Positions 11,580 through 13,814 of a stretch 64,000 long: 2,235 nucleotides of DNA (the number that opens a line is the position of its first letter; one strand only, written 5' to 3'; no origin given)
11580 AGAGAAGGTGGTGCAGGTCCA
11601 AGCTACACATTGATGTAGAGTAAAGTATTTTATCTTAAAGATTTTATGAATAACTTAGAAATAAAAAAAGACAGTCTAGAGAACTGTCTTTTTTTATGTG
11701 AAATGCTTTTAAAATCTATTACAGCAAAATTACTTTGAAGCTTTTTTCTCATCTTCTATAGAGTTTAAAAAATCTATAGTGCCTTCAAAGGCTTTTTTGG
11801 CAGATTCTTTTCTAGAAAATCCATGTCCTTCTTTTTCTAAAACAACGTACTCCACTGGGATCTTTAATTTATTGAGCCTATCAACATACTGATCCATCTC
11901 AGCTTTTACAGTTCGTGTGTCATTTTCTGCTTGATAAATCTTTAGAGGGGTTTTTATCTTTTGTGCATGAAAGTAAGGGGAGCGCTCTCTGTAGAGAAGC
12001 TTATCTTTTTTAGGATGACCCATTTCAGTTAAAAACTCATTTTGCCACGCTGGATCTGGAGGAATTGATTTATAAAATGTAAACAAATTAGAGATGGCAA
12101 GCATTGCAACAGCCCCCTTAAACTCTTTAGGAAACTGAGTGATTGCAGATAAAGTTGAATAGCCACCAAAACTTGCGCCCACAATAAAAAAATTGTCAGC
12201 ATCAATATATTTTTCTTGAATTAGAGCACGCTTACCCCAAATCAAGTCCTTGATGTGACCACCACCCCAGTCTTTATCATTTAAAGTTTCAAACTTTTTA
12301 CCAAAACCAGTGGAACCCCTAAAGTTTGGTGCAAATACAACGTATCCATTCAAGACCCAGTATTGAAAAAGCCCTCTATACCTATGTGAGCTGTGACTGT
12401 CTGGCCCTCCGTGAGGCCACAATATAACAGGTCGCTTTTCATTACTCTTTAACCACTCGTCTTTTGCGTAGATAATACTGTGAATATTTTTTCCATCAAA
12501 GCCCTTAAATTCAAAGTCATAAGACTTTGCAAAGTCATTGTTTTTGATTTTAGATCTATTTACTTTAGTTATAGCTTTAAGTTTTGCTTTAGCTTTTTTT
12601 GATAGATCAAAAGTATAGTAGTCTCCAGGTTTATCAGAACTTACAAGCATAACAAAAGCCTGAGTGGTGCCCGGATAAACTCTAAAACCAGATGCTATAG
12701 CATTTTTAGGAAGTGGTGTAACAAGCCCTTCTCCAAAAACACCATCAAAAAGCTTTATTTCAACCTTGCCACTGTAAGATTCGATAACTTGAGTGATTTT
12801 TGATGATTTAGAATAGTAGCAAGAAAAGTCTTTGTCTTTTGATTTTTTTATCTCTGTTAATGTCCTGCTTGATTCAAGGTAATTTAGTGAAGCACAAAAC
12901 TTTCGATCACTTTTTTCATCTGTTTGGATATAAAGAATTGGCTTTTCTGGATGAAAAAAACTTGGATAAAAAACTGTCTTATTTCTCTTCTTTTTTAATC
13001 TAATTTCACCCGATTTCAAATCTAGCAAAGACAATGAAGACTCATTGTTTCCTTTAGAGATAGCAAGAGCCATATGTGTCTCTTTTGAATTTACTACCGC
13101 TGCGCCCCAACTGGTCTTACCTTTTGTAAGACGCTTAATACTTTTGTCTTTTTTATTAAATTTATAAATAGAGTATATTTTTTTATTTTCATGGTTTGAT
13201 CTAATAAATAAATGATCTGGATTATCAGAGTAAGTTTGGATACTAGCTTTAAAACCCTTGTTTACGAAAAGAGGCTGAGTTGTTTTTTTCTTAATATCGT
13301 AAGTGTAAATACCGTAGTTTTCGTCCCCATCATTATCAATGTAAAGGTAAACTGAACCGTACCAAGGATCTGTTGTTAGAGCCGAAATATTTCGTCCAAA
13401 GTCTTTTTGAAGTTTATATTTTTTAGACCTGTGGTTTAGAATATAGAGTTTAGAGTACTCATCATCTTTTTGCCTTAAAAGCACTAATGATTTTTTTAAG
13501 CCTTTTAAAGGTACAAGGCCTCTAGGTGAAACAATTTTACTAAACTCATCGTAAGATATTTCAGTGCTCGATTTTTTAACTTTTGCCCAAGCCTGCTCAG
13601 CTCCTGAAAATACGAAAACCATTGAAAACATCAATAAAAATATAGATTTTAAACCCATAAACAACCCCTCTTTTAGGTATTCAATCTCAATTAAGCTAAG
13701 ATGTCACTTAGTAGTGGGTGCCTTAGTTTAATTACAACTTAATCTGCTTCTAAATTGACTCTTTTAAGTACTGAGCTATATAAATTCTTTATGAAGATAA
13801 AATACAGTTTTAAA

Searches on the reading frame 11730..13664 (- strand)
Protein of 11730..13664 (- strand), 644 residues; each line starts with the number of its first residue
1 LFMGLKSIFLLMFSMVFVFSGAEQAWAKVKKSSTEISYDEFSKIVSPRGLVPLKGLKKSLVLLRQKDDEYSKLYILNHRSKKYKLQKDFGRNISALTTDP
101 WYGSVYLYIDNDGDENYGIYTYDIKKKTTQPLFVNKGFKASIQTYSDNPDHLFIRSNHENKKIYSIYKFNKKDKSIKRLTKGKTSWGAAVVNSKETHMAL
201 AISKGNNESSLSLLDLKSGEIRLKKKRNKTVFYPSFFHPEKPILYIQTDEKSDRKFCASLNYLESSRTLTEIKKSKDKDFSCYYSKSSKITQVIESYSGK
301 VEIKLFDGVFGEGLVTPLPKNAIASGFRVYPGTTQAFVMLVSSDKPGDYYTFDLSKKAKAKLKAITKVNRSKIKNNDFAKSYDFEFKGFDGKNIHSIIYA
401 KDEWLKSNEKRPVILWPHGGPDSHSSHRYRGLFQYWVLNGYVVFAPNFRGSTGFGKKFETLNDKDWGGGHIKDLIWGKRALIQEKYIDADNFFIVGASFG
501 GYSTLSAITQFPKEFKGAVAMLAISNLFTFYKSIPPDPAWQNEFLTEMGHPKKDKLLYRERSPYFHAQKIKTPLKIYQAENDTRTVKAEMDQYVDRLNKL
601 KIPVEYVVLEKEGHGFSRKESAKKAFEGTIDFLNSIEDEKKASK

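Call 46: search_protein_families(library=pfam, proteins=[window:11730-13664:-], max_evalue=0.00001)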
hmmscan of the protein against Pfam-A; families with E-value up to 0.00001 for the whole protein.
window:11730-13664:- (644 aa): 4 families
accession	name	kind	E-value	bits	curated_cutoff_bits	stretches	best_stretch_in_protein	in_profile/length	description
PF00326.27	Peptidase_S9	-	9.3e-42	143.4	22.6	1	433-634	7-207/213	Prolyl oligopeptidase family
PF01738.24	DLH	-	3.3e-06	27.3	21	0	437-622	38-194/217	Dienelactone hydrolase family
PF00561.26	Abhydrolase_1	-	4.7e-06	26.9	25.8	0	412-534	1-103/245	alpha/beta hydrolase fold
PF12146.15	Hydrolase_4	-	6.2e-06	26.1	27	0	410-520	3-106/239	Serine aminopeptidase, S33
